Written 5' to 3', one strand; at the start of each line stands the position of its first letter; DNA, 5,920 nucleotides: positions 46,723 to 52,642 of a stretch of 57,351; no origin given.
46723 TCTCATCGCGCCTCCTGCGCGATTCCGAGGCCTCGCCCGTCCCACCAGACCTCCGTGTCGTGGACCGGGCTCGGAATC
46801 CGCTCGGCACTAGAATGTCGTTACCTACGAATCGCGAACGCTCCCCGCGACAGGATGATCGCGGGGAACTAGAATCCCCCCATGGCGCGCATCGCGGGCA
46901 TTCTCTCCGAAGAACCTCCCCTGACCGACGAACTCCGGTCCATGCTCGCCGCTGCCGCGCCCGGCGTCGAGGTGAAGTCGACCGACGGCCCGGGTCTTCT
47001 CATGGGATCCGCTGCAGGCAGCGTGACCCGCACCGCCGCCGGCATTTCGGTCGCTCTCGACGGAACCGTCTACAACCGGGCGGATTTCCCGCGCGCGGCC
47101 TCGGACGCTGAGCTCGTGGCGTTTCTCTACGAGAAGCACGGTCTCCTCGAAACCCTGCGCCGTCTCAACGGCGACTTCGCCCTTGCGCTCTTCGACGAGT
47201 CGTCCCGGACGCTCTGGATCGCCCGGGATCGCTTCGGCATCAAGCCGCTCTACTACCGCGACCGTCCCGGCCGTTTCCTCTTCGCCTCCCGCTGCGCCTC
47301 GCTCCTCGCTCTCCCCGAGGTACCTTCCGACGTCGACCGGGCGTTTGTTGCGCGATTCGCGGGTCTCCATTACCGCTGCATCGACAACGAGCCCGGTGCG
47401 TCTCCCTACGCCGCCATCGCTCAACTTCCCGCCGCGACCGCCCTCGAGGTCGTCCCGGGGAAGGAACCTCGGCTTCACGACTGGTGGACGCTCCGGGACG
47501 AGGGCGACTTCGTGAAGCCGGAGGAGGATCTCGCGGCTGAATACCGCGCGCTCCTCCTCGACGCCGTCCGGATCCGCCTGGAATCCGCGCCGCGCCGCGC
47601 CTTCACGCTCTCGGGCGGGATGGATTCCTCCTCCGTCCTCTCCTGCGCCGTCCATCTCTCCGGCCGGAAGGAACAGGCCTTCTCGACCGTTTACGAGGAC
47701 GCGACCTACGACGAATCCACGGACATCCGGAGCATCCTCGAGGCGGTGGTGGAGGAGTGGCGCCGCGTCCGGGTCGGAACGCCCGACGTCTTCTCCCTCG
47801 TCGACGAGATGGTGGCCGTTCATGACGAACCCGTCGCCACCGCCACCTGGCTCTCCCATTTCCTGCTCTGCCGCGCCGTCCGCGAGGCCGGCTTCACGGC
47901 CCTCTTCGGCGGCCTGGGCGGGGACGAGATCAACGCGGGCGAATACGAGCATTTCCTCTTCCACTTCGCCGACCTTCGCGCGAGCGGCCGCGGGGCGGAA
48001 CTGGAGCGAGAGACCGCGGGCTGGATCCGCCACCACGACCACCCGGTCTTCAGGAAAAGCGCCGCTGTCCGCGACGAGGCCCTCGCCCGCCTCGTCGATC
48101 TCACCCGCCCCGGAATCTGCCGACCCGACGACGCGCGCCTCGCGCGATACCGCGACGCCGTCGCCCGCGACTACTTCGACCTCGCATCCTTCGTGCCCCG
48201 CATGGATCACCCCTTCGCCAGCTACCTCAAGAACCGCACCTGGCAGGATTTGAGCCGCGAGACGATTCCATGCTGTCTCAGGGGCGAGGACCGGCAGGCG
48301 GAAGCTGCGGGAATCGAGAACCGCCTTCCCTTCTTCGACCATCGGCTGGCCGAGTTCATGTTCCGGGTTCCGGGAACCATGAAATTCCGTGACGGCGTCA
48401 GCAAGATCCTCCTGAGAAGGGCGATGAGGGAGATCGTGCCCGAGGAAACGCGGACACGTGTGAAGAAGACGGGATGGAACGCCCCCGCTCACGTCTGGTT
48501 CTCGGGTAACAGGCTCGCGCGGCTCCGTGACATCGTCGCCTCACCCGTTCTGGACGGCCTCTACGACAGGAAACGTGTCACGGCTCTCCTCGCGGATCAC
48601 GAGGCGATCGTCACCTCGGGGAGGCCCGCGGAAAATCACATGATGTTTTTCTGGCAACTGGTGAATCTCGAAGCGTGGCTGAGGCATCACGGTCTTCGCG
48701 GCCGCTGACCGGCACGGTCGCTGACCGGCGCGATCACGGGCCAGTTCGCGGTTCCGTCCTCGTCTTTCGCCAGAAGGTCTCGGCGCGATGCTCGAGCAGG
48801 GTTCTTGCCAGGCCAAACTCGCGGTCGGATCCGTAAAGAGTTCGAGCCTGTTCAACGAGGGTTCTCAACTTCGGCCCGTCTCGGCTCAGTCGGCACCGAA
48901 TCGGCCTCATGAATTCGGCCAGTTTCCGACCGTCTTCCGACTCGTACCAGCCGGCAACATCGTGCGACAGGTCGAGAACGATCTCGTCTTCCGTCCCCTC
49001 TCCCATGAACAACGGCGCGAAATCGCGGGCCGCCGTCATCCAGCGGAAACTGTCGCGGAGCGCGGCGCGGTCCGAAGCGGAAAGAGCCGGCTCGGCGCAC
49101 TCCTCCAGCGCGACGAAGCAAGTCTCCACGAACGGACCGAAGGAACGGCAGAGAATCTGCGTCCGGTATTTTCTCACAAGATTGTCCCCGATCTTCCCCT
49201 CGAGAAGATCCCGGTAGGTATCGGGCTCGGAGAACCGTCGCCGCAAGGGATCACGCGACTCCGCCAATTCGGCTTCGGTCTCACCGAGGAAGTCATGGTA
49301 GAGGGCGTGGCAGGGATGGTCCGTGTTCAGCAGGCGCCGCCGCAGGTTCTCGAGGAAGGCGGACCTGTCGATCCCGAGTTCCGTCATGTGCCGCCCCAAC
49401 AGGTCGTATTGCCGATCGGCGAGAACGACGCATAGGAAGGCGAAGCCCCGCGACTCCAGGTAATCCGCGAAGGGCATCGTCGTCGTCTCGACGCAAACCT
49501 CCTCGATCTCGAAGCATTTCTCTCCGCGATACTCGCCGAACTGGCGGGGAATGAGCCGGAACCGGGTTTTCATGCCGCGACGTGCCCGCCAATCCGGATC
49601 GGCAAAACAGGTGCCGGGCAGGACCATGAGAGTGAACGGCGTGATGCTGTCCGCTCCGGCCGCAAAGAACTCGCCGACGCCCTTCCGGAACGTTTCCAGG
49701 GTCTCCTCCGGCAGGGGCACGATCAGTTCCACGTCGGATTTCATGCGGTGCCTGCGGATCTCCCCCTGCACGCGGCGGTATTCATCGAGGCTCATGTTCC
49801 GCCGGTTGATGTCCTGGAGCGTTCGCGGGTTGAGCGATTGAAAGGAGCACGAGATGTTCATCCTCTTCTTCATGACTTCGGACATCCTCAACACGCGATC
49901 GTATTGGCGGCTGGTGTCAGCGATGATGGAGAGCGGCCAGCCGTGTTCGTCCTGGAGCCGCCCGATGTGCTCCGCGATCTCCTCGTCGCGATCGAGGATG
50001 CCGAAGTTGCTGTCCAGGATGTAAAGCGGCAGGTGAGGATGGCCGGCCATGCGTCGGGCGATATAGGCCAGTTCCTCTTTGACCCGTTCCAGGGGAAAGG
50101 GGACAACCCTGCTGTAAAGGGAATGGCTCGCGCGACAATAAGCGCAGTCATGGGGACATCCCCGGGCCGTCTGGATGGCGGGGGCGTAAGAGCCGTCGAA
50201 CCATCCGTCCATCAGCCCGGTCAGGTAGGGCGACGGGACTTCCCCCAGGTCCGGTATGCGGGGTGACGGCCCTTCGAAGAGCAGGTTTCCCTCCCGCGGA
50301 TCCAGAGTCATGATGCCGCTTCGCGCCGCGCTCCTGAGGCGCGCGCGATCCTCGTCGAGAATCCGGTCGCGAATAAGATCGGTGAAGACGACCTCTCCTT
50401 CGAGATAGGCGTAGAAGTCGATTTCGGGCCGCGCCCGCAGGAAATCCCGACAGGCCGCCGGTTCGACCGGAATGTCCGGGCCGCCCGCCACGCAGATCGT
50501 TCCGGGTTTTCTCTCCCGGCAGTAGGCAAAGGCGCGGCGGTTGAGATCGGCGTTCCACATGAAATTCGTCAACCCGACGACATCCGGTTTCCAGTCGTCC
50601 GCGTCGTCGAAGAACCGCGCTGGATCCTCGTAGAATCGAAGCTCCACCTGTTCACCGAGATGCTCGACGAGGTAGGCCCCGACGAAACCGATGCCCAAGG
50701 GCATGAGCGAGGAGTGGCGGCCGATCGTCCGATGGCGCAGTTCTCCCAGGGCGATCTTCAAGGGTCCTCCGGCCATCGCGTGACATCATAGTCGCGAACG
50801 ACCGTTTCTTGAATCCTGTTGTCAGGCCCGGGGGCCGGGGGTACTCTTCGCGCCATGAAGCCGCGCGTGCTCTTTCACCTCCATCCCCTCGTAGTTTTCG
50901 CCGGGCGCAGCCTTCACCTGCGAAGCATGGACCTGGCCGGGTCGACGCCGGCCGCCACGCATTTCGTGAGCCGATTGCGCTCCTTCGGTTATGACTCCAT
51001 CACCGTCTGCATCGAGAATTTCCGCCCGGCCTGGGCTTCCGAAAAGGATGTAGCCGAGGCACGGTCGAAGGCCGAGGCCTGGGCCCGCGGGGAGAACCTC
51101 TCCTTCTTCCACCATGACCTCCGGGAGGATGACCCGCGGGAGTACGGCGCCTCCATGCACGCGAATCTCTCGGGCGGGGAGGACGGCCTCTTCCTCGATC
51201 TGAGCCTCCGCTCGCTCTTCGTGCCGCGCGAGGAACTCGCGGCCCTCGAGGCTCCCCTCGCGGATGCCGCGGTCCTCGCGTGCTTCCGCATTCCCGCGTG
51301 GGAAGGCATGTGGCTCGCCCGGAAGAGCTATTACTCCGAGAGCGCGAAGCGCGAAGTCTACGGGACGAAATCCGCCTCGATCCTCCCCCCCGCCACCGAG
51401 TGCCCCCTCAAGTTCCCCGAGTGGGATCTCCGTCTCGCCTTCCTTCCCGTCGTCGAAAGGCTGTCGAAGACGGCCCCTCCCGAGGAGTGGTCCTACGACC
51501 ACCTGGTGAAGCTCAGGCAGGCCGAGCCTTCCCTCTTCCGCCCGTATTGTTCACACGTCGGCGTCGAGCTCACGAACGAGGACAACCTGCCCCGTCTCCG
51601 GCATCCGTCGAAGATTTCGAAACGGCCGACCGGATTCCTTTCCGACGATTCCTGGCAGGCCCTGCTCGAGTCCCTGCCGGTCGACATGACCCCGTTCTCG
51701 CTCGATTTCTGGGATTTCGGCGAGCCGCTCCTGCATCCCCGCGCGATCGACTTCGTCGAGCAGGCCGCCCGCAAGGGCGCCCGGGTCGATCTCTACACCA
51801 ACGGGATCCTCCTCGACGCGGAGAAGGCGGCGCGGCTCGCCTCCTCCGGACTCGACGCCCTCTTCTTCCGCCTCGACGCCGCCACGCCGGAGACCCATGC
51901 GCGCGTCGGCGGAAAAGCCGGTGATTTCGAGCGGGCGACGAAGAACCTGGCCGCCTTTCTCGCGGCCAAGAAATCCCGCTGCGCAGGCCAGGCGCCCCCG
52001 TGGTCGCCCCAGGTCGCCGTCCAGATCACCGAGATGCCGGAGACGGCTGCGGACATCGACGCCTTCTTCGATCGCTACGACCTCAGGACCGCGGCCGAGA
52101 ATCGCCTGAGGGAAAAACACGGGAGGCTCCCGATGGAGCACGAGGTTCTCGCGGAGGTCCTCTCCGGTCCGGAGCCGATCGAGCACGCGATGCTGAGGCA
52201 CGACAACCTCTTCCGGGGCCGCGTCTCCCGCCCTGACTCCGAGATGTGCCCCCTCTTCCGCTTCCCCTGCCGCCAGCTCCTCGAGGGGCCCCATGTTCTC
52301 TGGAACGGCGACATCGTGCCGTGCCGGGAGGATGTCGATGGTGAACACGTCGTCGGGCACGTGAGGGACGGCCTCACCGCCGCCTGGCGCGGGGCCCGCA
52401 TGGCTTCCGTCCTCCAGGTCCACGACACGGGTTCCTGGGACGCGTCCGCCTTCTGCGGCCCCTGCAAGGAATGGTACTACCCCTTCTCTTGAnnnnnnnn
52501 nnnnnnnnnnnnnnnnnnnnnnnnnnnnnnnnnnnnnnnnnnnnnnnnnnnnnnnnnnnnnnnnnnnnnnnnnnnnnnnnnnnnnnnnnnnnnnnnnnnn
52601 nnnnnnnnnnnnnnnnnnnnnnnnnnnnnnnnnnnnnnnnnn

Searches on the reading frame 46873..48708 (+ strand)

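Call 44: search_protein_families(library=pfam, proteins=[window:46873-48708:+], max_evalue=0.001)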
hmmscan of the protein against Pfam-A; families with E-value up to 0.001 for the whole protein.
window:46873-48708:+ (611 aa): 3 families
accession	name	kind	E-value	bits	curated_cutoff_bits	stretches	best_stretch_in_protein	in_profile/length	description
PF00733.27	Asn_synthase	-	5.5e-57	194.4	21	1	223-604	1-354/354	Asparagine synthase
PF13537.11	GATase_7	-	7e-20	71.7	25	1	74-146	50-123/123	Glutamine amidotransferase domain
PF13522.11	GATase_6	-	3.5e-14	53.4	27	1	73-139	64-129/130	Glutamine amidotransferase domain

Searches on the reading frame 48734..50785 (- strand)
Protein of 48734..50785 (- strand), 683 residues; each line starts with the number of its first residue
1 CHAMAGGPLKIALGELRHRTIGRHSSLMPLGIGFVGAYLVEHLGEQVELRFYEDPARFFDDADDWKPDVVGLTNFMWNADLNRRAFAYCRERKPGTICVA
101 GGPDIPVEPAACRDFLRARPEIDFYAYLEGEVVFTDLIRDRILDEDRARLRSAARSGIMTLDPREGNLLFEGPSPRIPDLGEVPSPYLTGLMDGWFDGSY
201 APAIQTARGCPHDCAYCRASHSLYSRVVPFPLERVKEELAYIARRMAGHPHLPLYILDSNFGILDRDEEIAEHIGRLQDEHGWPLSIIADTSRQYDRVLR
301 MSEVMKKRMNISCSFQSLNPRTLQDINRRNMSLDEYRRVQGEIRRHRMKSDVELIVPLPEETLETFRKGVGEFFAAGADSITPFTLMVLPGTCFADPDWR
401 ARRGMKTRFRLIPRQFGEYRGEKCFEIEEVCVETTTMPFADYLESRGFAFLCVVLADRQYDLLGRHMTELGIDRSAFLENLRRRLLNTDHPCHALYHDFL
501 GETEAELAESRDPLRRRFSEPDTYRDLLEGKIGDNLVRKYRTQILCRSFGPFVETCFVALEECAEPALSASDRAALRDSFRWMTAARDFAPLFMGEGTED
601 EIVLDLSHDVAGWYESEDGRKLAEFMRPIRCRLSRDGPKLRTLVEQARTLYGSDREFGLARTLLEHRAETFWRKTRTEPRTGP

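Call 44: search_protein_families(library=pfam, proteins=[window:48734-50785:-], max_evalue=0.001)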
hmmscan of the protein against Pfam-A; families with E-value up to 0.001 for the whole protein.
window:48734-50785:- (683 aa): 2 families
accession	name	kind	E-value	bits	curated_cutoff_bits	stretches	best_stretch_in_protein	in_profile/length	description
PF04055.27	Radical_SAM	-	6.9e-10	39.8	29.5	1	205-367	2-160/166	Radical SAM superfamily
PF02310.24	B12-binding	-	2.1e-06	28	32.1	1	27-137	12-120/121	B12 binding domain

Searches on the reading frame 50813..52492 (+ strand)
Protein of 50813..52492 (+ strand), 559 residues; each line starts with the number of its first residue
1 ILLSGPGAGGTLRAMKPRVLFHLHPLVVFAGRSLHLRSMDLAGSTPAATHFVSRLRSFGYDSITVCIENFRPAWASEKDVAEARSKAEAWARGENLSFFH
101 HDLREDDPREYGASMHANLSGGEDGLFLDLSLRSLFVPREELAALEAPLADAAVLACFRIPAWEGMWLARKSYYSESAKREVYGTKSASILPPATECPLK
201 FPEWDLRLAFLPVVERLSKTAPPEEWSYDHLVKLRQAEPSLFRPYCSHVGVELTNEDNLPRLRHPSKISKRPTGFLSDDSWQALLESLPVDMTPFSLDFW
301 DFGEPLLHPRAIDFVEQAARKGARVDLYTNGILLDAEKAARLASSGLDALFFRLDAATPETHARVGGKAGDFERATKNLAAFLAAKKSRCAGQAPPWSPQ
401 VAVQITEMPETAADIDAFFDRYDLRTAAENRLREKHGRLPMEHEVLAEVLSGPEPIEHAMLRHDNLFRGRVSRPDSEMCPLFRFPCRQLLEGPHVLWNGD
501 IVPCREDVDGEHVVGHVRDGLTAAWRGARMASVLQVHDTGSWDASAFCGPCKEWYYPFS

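Call 44: search_protein_families(library=pfam, proteins=[window:50813-52492:+], max_evalue=0.001)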
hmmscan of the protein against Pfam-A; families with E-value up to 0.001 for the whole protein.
window:50813-52492:+ (559 aa): 2 families
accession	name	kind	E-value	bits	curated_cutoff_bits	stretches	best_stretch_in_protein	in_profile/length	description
PF04055.27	Radical_SAM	-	4.3e-11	43.7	29.5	1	303-386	54-140/166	Radical SAM superfamily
PF13186.11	SPASM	-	1.2e-05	25.9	21.5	1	486-551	1-66/67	Iron-sulfur cluster-binding domain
